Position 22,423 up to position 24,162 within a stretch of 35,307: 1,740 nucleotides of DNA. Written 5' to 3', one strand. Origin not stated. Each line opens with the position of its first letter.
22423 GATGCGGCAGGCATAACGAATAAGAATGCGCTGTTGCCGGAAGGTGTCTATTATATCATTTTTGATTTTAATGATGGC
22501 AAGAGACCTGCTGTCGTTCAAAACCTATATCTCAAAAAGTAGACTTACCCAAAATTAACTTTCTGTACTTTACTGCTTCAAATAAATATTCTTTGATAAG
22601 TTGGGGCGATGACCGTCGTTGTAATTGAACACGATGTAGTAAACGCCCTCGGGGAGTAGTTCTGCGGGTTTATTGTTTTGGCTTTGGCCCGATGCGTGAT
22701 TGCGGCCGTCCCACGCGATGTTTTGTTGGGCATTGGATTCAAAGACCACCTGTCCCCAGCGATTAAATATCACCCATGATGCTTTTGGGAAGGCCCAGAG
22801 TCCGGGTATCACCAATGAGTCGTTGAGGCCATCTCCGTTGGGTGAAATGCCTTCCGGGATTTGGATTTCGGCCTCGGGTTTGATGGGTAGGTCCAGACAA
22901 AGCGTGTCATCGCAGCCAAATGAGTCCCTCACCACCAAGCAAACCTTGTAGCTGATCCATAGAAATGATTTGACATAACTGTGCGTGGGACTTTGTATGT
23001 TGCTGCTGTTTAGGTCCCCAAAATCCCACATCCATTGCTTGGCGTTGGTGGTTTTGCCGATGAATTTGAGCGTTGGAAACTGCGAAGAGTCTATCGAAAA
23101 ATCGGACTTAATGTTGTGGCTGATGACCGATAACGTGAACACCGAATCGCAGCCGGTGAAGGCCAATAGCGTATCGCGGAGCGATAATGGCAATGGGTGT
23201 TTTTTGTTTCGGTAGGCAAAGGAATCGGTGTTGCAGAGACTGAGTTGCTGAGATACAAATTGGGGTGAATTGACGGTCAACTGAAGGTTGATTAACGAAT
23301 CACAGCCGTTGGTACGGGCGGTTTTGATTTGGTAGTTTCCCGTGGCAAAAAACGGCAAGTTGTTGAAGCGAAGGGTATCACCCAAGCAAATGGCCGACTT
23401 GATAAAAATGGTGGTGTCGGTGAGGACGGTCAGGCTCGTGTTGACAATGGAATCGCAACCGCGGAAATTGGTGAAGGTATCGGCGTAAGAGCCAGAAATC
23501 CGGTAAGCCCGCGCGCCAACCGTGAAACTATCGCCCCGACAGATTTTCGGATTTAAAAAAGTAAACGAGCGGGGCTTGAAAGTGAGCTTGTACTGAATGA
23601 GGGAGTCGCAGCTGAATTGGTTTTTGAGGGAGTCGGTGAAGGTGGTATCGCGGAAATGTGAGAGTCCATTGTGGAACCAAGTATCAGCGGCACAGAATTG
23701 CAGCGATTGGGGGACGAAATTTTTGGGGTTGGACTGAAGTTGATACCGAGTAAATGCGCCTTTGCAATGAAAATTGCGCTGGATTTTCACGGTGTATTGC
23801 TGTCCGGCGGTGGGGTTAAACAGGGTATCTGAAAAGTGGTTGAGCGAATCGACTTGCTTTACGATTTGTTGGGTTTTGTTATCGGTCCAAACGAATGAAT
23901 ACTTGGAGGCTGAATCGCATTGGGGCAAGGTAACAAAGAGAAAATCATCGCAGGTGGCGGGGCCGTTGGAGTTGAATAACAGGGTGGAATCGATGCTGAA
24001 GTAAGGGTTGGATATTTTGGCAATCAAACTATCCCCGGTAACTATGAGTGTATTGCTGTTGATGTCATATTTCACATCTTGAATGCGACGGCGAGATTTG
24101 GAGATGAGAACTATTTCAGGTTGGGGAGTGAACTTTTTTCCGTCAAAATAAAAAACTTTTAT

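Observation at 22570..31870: Mosaic paralogs: constant 1.44-kb secretion/stalk module and a conserved 5' patch flanking a divergent head region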

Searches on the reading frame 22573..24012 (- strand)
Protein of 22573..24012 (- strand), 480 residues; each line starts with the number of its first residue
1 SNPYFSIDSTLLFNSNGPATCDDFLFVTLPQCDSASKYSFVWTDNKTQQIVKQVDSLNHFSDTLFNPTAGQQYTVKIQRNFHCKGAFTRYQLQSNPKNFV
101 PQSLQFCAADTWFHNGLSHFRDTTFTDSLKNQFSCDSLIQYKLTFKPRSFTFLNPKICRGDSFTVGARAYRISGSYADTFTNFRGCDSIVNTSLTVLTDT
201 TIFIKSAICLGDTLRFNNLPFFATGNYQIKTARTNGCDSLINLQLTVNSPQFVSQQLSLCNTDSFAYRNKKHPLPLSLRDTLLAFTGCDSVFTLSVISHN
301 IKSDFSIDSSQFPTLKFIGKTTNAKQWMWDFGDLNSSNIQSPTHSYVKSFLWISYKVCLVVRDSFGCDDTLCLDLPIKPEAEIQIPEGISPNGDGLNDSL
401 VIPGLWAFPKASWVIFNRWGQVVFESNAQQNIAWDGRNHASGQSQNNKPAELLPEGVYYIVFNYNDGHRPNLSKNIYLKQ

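Call 10: find_related_loci(query=window:22573-24012:-, collection=genome_contigs, flank=10000)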
Query window:22573-24012:- (480 aa) in genome_contigs; peptide patterns used: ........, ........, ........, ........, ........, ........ (x = any residue, [..] = any of these).
44 stretches matched a pattern; 14 encode a relative of the query (tblastn E <= 1e-3); 14 distinct loci.
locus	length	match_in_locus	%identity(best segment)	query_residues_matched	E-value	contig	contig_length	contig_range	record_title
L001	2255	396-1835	92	1-480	0e+0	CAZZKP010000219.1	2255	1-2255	MAG TPA_asm: uncultured Bifidobacterium sp. isolate SRP124364_co1_69 genome assembly, contig: NODE_67957_length_2255_cov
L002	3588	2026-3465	88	1-480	0e+0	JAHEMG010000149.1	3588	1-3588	MAG: Flavobacteriales bacterium isolate Ww67 NODE_31992_length_3588_cov_3.402077, whole genome shotgun sequence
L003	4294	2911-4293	94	1-425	0e+0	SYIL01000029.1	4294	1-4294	MAG: Bacteroidota bacterium isolate F1-60-MAGs155 F1-60__c385680, whole genome shotgun sequence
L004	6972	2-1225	92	73-480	0e+0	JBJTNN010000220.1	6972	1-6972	MAG: Bacteroidota bacterium isolate samp_4450_semibin_61 samp_4450_1090868, whole genome shotgun sequence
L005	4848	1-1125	92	103-479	0e+0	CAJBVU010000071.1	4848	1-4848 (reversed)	MAG: uncultured Bacteroidetes bacterium isolate Loc081215-6m_bin-1907 genome assembly, contig: bin-1907:071/357, whole g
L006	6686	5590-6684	92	1-365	0e+0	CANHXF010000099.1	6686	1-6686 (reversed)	MAG: Flavobacteriales bacterium isolate RE-4nov15-347 genome assembly, contig: RE-4nov15-C24769, whole genome shotgun se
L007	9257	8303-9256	92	1-318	0e+0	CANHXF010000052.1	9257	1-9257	MAG: Flavobacteriales bacterium isolate RE-4nov15-347 genome assembly, contig: RE-4nov15-C13895, whole genome shotgun se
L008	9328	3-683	93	254-480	3e-142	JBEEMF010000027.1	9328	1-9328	MAG: Bacteroidota bacterium isolate columbiariver2_2019_sw_WHONDRS-S19S_0076_B_bin.9 scaffold_212483, whole genome shotg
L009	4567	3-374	94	357-480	4e-75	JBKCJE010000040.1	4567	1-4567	MAG: Bacteroidota bacterium isolate samp_491_metadecoder_456 samp_491_394541, whole genome shotgun sequence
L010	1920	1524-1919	87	1-132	6e-76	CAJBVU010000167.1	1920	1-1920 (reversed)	MAG: uncultured Bacteroidetes bacterium isolate Loc081215-6m_bin-1907 genome assembly, contig: bin-1907:167/357, whole g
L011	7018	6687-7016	93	1-110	3e-63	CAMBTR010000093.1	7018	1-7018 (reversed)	MAG: Chryseobacterium gleum isolate MoE-23oct19-338 genome assembly, contig: MoE-23oct19-C19666, whole genome shotgun se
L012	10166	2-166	91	426-480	7e-28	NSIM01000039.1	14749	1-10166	MAG: Flavobacteriales bacterium isolate Baikal-G2 Flavobacteriales-Baikal-G2-C39, whole genome shotgun sequence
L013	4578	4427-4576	96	1-50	6e-26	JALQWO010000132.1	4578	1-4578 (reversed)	MAG: Bacteroidia bacterium isolate HGH.17 NODE_132_length_4578_cov_4.552100, whole genome shotgun sequence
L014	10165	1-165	77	424-480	5e-23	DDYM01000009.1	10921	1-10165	MAG TPA_asm: Bacteroidetes bacterium UBA2234 UBA2234_contig_3123, whole genome shotgun sequence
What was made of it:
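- Most MAG contigs end inside the module (call 10).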

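Call 14: find_homologous_proteins(query=window:22573-24012:-, max_evalue=1e-20)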
Query window:22573-24012:- (480 aa): 381 proteins with E <= 1e-20 among 8000 candidates; the best 120 are listed.
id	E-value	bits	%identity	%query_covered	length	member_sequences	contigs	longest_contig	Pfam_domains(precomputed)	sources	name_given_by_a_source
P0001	1.3e-293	992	88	100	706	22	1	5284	PF13585.13,PF18911.7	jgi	jgi:gliding motility-associated-like protein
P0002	5.3e-228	776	88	79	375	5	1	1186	PF13585.13,PF18911.7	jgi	-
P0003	2.7e-171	589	93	56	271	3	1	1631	PF13585.13,PF18911.7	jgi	jgi:gliding motility-associated-like protein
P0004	3.5e-170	585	92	56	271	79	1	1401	PF13585.13,PF18911.7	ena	-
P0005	6.0e-117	410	43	96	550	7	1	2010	PF13585.13,PF18911.7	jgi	jgi:gliding motility-associated-like protein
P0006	1.9e-109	385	48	79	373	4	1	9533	PF13585.13,PF18911.7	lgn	-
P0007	4.7e-96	341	32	44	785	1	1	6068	PF13585.13,PF18911.7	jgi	jgi:gliding motility-associated-like protein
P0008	3.6e-80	288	23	65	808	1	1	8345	-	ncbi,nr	ncbi:MAG: hypothetical protein EA411_13130 [Saprospirales bacterium]|nr:MAG: hypothetical protein EA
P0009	3.6e-78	282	31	42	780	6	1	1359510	-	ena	-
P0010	5.6e-75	271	34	43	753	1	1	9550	-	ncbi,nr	ncbi:MAG: hypothetical protein SH857_09060, partial [Chitinophagales bacterium]|nr:hypothetical prot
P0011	7.4e-75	271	22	81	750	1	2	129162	PF13585.13,PF07550.18,PF18911.7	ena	-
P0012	1.6e-73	266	26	72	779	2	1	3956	PF13585.13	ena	-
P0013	4.0e-71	259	29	60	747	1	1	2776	PF13585.13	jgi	-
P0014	1.9e-70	256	26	78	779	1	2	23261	PF13585.13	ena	-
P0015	1.1e-64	237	26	79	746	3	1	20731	PF13585.13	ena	-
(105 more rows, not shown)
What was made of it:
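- Tried and rejected: Protein-database search with the module (call 14).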

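Call 15: find_related_loci(query=window:22573-24012:-, collection=metagenome_contigs, flank=10000)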
Query window:22573-24012:- (480 aa) in metagenome_contigs; peptide patterns used: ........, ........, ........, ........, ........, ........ (x = any residue, [..] = any of these).
86 stretches matched a pattern; 31 encode a relative of the query (tblastn E <= 1e-3); 28 distinct loci.
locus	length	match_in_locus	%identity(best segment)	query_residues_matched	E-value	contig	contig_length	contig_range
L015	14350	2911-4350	93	1-480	0e+0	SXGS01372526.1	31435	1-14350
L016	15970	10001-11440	94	1-480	0e+0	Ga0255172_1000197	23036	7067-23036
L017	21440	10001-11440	93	1-480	0e+0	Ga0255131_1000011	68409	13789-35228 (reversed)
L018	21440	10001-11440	93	1-480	0e+0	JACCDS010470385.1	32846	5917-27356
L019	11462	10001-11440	91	1-480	0e+0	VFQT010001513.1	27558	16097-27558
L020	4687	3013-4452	91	1-480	0e+0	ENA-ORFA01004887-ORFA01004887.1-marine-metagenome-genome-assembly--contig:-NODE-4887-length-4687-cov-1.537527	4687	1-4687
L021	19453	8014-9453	93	1-480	0e+0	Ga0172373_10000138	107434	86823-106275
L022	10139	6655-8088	90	1-480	0e+0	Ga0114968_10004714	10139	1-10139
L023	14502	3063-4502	89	1-480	0e+0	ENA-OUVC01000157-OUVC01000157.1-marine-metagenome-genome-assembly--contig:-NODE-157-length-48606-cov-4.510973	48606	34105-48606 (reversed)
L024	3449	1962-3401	87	1-480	0e+0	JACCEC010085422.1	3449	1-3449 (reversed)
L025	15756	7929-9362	87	1-480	0e+0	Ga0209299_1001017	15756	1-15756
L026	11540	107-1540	87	1-480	0e+0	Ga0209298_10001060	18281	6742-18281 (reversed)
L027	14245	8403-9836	87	1-480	0e+0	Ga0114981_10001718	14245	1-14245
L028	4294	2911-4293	94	1-425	0e+0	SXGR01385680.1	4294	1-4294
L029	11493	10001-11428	81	3-480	0e+0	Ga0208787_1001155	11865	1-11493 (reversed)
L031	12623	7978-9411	76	1-480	0e+0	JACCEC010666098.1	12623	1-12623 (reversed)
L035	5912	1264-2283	88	50-480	5e-170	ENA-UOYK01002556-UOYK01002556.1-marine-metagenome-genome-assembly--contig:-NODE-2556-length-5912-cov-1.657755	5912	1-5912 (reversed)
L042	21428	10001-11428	81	3-480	0e+0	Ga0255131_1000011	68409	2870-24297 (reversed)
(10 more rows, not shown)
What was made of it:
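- Many contigs break inside the module (calls 10, 15).
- Tried and rejected: The DNA-level scans (calls 10, 15) were the productive route.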

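Call 42: predict_structure(alignment_id=A2)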
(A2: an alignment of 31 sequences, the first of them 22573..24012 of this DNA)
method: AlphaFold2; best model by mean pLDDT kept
length: 480 residues; sequences in the alignment: 31
mean_pLDDT: 72.4   pTM: 0.37
mean pLDDT of the five models: 72.4, 71.5, 70.6, 70.3, 70.2
residues with pLDDT >= 90: 89; 70-90: 236; 50-70: 54; < 50: 101
segments of 3 or more residues with pLDDT < 50: 1-46, 48-96, 131-136
pLDDT, mean of each block of 10 residues (from residue 1): 26 32 36 42 45 40 36 38 36 47 76 75 70 50 79 84 85 86 73 82 85 84 88 69 86 85 89 88 65 87 88 83 92 87 76 85 92 80 81 84 76 92 87 83 61 91 85 90
secondary structure, 60 per line:
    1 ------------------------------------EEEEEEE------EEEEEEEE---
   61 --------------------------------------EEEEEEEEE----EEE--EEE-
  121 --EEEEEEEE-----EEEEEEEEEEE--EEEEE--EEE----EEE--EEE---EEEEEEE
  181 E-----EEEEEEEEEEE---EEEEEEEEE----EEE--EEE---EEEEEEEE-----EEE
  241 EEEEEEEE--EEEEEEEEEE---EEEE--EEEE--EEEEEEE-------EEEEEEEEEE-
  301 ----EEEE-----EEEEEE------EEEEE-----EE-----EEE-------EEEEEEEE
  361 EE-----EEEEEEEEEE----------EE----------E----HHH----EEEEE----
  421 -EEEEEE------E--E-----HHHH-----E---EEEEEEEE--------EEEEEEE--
elements in order: E37-43 E50-57 E99-107 E112-114 E117-119 E123-130 E136-146 E149-153 E156-158 E163-165 E168-170 E174-181 E187-197 E201-209 E214-216 E219-221 E225-232 E238-248 E251-260 E264-267 E270-273 E276-282 E290-299 E305-308 E314-319 E326-330 E343-345 E353-362 E368-377 E412-416 E422-427 H443-446 E456-463 E472-478
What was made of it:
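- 22570..24009 (-): Module copy in A (stalk + PKD + CTD, including the stop codon); GC3 0.62. AlphaFold shows all-beta repeats for module residues 100-480, with residues 1-96 at low confidence (call 42).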

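Call 46: fold_search(model_id=the predicted structure, library=pdb)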
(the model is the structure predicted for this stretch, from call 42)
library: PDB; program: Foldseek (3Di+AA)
matches with E <= 10: 1020; with E <= 0.001: 88
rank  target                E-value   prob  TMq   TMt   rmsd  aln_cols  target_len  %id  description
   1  9flp_A                4.7e-15  1.00  0.24  0.15  18.3       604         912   15  CryoEM structure of the neck (1403-2314) in the grappling hook protein A (GhpA) in the bacterium Aureispira sp. CCB-QB (released 2024-10-16)
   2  9flw_A                8.6e-14  1.00  0.26  0.25  16.6       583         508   13  CryoEM structure of the fragment-6 (3571-4078) in the grappling hook protein A (GhpA) in the bacterium Aureispira sp.  (released 2024-10-16)
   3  9fly_A                1.5e-12  1.00  0.24  0.16  16.9       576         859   16  CryoEM structure of the base (4151-5009) in the grappling hook protein A (GhpA) in the bacterium Aureispira sp. CCB-QB (released 2024-10-16)
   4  9fls_A                9.4e-10  1.00  0.14  0.18  37.4       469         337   13  CryoEM structure of the fragment-3 (2061-2397) in the grappling hook protein A (GhpA) in the bacterium Aureispira sp.  (released 2024-10-16)
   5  9flv_A                5.3e-09  1.00  0.20  0.23  18.2       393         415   16  CryoEM structure of the fragment-5 (2393-2807) in the grappling hook protein A (GhpA) in the bacterium Aureispira sp.  (released 2024-10-16)
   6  9g8b_A                5.9e-09  1.00  0.22  0.28  17.9       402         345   15  CryoEM structure of the fragment-2 (2892-3236) in the grappling hook protein A (GhpA) in the bacterium Aureispira sp.  (released 2024-10-16)
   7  5d4k_B                8.2e-07  0.97  0.12  0.11  68.4       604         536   10  Crystal structure of the human polymeric Ig receptor (pIgR) ectodomain (released 2016-03-16)
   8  6v05_A                1.7e-06  0.96  0.13  0.09  47.9       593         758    8  Cryo-EM structure of a substrate-engaged Bam complex (released 2020-06-10)
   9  7som_D                3.9e-06  0.99  0.14  0.07  38.1       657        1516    8  Ciliary C2 central pair apparatus isolated from Chlamydomonas reinhardtii (released 2022-04-13)
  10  1e07                  5.1e-06  0.99  0.18  0.14  21.7       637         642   10  Model of human carcinoembryonic antigen by homology modelling and curve-fitting to experimental solution scattering data (released 2000-07-04)
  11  6ue9_C                5.7e-06  0.75  0.10  0.09  58.3       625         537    9  Structure of tetrameric sIgA complex (Class 2) (released 2020-02-19)
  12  9ijj_4G               8.3e-06  1.00  0.25  0.05  19.5       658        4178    7  In situ structure of the central apparatus in mouse sperm axoneme. (released 2025-06-04)
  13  6e6b_B                1.0e-05  0.97  0.15  0.13  17.7       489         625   10  Crystal structure of the Protocadherin GammaB4 extracellular domain (released 2019-04-10)
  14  1l0q_A                1.3e-05  1.00  0.16  0.20   6.6       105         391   24  Tandem YVTN beta-propeller and PKD domains from an archaeal surface layer protein (released 2002-11-06)
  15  5k6w_A                1.5e-05  1.00  0.22  0.22  50.5       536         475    9  Sidekick-1 immunoglobulin domains 1-5 (released 2016-09-28)
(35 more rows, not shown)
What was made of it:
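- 22570..24009 (-): Foldseek hits are the GhpA stalk and PKD domains (call 46).
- Closest known: GhpA grappling-hook protein of Aureispira. Same: It is the best structural match of the module model, as a beads-on-a-string stalk of Ig-like domains (Foldseek E 5e-15 to 1e-12; call 46).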

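Call 53: search_protein_families(library=pfam, proteins=[L016:12626-14056:+, L021:13897-14850:+, L025:4258-5949:-, L042:577-2892:+, L042:3221-3871:-, L042:3926-4663:-, L042:4751-7951:-, L035:385-2286:+, L031:10512-12251:+, L007:3729-5405:-], max_evalue=0.001)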
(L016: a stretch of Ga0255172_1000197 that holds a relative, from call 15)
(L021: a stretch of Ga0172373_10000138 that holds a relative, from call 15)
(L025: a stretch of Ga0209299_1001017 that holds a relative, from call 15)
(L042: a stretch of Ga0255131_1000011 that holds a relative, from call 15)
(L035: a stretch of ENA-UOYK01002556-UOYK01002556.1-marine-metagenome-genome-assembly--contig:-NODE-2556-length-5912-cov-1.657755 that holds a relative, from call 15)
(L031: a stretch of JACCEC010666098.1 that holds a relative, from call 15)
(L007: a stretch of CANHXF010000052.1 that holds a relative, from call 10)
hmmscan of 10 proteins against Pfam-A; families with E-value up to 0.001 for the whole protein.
L016:12626-14056:+ (476 aa): 3 families
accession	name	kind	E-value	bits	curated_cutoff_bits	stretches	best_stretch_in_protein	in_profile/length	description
PF07728.20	AAA_5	-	3.5e-06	27.5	22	0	127-239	27-138/139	AAA domain (dynein-related subfamily)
PF00158.32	Sigma54_activat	-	2e-05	24.8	20.2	1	159-222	79-142/168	Sigma-54 interaction domain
PF01078.27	Mg_chelatase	-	0.00013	21.9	20.3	0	165-224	98-159/207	Magnesium chelatase, subunit ChlI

L021:13897-14850:+ (317 aa): 1 family
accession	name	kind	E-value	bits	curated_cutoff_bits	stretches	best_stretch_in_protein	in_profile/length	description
PF08843.17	AbiEii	-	5e-29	102.3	22.5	1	38-308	5-237/238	Nucleotidyl transferase AbiEii toxin, Type IV TA system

L025:4258-5949:- (563 aa): 1 family
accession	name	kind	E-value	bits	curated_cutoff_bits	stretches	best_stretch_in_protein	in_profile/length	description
PF18962.6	Por_Secre_tail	-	0.00013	22.7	27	1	490-560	1-75/75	Secretion system C-terminal sorting domain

L042:577-2892:+ (771 aa): 6 families
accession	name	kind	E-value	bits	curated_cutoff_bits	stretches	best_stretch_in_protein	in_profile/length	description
PF13517.12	FG-GAP_3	-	4.5e-29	101.3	26.9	4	464-533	1-61/61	FG-GAP-like repeat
PF01839.29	FG-GAP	-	6.7e-19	67.8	22.1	1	515-542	2-36/37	FG-GAP repeat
PF23743.1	Beta-prop_BBS7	-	3e-07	30.5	27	0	518-551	224-257/299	BBS7 beta-propeller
PF18962.6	Por_Secre_tail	-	3.2e-07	31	27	1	694-768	1-74/75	Secretion system C-terminal sorting domain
PF12256.14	TcdB_toxin_midN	-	5.8e-06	26.2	24.8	0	189-219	32-62/181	Insecticide toxin TcdB middle/N-terminal region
PF14783.12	BBS2_Mid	-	1.8e-05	25.3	27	0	519-543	3-27/108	Ciliary BBSome complex subunit 2, middle region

L042:3221-3871:- (216 aa): 0 families

L042:3926-4663:- (245 aa): 0 families

L042:4751-7951:- (1066 aa): 2 families
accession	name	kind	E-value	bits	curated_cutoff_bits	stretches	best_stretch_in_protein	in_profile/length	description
PF18962.6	Por_Secre_tail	-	9.7e-09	35.8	27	1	994-1061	1-69/75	Secretion system C-terminal sorting domain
PF18911.6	PKD_4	-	5.3e-05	23.6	27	0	910-960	18-66/85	PKD domain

L035:385-2286:+ (633 aa): 3 families
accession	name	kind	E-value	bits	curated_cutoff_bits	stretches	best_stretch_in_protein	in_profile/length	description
PF13585.12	CHU_C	-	6.2e-19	68.4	27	1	536-624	1-79/86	CHU_C Type IX secretion signal domain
PF02585.22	PIG-L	-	2.4e-14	54.3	28.2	1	44-172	1-122/129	GlcNAc-PI de-N-acetylase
PF18911.6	PKD_4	-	5.7e-06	26.7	27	1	473-522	30-76/85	PKD domain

L031:10512-12251:+ (579 aa): 1 family
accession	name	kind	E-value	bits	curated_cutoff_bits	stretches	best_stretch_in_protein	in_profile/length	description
PF18962.6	Por_Secre_tail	-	2.7e-08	34.4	27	1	509-578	2-74/75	Secretion system C-terminal sorting domain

L007:3729-5405:- (558 aa): 1 family
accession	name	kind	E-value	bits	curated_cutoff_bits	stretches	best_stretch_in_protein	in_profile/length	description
PF18962.6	Por_Secre_tail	-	0.0001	22.9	27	1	485-555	1-75/75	Secretion system C-terminal sorting domain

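Call 66: search_protein_families(library=ncbifam, proteins=[L035:385-2286:+], max_evalue=0.01)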
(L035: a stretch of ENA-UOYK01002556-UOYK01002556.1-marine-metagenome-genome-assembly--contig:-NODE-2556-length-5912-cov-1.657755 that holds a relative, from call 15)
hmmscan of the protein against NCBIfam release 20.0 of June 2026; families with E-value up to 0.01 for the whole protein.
L035:385-2286:+ (633 aa): 5 families
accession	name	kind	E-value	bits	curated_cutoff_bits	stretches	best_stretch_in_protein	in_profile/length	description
TIGR03446.1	mycothiol_Mca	equivalog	3.8e-10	39.8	277.15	1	44-230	4-197/283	mycothiol conjugate amidase Mca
TIGR04131.1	Bac_Flav_CTERM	domain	1.4e-09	38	35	1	536-592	1-56/85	T9SS type B sorting domain-containing protein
TIGR04001.1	thiol_BshB1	equivalog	4.1e-06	26.7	182.5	1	43-205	4-146/226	bacillithiol biosynthesis deacetylase BshB1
TIGR03445.1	mycothiol_MshB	equivalog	0.0047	16.8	224.35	0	122-208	95-175/284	N-acetyl-1-D-myo-inositol-2-amino-2-deoxy-alpha-D-glucopyranoside deacetylase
TIGR04183.1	Por_Secre_tail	domain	0.007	16.3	23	0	563-620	20-63/72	T9SS type A sorting domain-containing protein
